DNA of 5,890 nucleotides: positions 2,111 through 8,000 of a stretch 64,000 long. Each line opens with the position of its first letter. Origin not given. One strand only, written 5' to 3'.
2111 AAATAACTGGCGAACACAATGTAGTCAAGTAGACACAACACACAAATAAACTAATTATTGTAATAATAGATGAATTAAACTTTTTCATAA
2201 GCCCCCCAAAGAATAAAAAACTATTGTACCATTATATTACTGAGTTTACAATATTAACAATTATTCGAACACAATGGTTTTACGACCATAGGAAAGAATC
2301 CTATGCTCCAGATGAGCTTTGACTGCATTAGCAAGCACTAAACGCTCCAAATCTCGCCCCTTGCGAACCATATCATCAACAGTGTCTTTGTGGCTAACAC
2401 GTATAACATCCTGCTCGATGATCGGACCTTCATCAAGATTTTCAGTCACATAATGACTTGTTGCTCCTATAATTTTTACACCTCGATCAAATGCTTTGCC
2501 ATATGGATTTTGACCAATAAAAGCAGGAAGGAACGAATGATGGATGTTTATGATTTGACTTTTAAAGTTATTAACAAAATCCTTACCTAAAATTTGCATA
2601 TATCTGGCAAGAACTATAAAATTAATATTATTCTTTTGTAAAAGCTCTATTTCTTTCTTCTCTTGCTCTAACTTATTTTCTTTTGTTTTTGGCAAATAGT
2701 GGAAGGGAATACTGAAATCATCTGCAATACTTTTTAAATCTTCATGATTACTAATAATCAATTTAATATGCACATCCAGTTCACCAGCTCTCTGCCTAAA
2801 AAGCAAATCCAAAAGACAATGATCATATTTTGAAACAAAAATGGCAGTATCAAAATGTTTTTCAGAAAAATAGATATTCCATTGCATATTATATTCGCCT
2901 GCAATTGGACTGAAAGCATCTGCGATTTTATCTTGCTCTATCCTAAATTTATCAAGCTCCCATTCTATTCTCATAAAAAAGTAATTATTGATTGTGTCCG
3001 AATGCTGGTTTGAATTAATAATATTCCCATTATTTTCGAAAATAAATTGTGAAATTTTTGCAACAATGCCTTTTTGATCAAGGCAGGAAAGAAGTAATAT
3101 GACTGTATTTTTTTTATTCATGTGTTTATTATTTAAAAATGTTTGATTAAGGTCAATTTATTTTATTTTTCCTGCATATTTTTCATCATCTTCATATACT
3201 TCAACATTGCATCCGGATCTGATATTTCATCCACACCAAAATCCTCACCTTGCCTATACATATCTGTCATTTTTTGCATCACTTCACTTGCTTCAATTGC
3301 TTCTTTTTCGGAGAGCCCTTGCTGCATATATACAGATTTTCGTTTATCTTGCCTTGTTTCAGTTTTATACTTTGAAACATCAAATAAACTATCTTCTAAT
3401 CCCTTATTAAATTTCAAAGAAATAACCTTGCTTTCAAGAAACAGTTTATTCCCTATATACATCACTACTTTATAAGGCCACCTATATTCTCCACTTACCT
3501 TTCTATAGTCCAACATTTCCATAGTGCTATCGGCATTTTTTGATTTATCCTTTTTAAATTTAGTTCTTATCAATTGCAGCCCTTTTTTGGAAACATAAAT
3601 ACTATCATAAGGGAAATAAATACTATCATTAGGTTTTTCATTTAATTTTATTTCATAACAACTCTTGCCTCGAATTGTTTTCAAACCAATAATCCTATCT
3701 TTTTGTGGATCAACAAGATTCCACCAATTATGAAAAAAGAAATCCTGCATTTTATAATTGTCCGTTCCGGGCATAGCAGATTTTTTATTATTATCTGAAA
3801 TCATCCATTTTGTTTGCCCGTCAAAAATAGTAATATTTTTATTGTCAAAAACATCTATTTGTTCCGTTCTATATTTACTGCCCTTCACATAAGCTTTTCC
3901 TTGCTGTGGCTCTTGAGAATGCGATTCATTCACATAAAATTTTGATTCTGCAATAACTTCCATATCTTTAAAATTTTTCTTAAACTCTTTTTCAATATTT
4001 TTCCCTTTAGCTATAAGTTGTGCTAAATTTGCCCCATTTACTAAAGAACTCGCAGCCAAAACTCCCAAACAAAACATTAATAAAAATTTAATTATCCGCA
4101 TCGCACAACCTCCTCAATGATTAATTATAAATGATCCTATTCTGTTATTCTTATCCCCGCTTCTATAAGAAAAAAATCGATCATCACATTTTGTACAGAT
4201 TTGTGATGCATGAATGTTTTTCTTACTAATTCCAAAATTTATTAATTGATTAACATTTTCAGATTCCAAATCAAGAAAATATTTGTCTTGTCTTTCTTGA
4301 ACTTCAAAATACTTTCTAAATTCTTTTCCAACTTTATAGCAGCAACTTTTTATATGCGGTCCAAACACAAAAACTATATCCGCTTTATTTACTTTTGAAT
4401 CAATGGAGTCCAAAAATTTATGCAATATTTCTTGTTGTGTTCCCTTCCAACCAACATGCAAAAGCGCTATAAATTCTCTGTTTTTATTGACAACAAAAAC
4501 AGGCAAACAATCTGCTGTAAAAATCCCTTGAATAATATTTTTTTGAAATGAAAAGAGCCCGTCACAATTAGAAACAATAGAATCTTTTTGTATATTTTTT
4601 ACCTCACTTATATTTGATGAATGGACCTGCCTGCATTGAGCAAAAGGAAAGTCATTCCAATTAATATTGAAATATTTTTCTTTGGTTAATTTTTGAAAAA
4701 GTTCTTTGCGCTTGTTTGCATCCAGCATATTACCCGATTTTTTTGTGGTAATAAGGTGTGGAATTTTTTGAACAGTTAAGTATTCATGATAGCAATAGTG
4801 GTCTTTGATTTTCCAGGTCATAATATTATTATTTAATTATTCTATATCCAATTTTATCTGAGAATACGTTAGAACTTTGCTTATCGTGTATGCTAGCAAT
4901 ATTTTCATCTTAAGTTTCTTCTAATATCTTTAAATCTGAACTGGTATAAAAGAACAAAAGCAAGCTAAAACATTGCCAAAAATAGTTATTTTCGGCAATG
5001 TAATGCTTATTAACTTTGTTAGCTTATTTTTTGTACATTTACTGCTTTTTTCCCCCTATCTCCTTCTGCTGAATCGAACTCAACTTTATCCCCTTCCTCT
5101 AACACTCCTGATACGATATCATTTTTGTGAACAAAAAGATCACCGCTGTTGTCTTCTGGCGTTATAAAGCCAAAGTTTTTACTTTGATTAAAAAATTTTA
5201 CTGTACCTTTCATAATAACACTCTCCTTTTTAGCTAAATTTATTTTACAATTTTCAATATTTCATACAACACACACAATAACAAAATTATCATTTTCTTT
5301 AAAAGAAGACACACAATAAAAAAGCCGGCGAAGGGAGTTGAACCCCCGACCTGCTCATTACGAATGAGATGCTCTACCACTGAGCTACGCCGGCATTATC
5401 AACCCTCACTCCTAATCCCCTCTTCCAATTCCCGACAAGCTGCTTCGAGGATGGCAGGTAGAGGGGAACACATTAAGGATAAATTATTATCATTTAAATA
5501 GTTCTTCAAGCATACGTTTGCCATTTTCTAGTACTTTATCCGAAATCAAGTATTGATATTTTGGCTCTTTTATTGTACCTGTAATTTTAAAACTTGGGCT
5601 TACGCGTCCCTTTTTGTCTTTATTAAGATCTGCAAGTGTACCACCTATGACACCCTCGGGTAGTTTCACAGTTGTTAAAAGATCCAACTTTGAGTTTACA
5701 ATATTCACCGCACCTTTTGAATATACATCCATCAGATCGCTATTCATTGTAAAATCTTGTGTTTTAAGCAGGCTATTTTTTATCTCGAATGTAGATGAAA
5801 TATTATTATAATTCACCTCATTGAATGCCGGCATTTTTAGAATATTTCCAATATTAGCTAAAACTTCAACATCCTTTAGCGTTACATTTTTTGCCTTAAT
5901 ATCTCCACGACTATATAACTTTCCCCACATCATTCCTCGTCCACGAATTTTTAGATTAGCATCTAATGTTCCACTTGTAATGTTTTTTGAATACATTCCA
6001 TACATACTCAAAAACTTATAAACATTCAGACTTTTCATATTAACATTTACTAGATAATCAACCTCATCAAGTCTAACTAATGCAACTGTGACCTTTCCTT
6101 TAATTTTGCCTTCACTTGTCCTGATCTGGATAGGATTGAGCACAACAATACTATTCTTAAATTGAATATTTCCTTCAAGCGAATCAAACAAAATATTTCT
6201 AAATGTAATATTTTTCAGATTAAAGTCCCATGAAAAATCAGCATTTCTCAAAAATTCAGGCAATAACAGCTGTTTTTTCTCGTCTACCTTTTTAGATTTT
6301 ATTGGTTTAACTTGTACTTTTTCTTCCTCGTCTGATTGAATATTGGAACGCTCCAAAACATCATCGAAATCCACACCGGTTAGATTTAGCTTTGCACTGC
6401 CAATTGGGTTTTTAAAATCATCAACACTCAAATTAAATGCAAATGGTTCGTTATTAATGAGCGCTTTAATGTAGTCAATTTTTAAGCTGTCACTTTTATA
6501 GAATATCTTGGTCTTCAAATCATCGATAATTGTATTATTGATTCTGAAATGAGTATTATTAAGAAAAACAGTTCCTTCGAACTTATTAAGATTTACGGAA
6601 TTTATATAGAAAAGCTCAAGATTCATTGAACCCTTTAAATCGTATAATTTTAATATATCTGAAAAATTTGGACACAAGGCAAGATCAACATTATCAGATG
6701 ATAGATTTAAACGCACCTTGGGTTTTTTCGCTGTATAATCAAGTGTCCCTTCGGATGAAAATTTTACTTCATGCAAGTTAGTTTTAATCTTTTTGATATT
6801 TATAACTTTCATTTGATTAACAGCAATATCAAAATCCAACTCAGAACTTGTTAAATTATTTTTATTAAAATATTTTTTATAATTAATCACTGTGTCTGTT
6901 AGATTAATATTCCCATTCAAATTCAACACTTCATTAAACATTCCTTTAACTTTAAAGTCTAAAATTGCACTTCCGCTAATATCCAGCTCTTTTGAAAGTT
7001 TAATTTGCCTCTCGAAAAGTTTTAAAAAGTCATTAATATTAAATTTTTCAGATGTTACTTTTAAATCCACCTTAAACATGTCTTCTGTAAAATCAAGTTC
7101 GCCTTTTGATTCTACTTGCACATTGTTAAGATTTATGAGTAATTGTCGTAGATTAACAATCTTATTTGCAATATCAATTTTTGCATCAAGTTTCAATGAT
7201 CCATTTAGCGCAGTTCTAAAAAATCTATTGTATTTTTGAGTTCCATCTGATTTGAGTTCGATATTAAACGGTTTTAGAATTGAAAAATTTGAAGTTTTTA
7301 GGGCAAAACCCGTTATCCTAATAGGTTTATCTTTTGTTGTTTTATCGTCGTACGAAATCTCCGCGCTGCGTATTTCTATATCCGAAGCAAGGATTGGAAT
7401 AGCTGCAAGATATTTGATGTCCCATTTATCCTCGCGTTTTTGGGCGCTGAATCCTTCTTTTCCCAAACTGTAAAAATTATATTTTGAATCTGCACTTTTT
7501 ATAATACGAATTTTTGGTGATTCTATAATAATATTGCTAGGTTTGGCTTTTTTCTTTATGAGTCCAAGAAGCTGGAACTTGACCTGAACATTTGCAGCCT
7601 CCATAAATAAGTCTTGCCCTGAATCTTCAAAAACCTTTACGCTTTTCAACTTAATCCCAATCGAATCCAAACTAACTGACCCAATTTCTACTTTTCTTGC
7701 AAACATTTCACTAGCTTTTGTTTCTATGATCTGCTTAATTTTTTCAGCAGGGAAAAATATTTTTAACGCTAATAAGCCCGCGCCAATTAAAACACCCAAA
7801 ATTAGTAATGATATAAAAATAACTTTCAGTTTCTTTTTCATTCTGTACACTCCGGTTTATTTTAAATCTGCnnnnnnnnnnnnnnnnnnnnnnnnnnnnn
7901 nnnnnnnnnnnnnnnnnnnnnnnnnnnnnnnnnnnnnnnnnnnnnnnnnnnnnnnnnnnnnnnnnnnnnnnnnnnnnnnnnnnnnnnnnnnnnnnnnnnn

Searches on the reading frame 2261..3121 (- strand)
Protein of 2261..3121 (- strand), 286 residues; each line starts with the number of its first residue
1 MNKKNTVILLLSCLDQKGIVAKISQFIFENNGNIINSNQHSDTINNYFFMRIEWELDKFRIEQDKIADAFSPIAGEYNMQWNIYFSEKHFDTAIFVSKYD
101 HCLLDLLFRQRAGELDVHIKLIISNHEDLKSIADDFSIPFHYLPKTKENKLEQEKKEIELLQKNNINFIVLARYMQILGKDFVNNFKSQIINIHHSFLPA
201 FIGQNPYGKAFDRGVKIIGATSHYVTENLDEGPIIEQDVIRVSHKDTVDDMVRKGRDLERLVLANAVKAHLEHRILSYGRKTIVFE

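Call 39: search_protein_families(library=pfam, max_evalue=0.000001, proteins=[window:2261-3121:-])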
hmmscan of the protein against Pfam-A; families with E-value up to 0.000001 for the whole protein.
window:2261-3121:- (286 aa): 1 family
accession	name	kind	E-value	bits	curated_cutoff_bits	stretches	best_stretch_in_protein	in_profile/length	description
PF00551.24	Formyl_trans_N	-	1.1e-41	143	26.1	1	93-266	4-180/181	Formyl transferase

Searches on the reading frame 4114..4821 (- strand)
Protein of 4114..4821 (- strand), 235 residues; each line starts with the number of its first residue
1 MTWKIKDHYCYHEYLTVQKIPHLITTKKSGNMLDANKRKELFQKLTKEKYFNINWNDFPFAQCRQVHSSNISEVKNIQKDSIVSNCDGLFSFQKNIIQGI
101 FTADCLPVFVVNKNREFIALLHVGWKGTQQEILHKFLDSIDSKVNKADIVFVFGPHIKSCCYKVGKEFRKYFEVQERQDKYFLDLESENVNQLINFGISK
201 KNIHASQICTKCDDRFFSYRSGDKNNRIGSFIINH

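Call 39: search_protein_families(library=pfam, max_evalue=0.000001, proteins=[window:4114-4821:-])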
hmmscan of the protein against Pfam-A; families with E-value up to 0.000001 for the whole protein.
window:4114-4821:- (235 aa): 1 family
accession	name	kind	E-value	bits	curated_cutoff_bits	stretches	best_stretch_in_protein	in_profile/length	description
PF02578.20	Cu-oxidase_4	-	2.1e-45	155.4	22.9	1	58-232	44-237/238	Multi-copper polyphenol oxidoreductase laccase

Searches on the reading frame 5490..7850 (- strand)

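Call 39: search_protein_families(library=pfam, max_evalue=0.000001, proteins=[window:5490-7850:-])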
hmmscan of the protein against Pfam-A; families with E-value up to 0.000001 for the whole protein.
window:5490-7850:- (786 aa): 1 family
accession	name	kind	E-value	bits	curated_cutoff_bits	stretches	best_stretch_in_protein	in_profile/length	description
PF13116.12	YhdP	-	5.4e-18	64.8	46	1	2-206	5-193/1224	YhdP protein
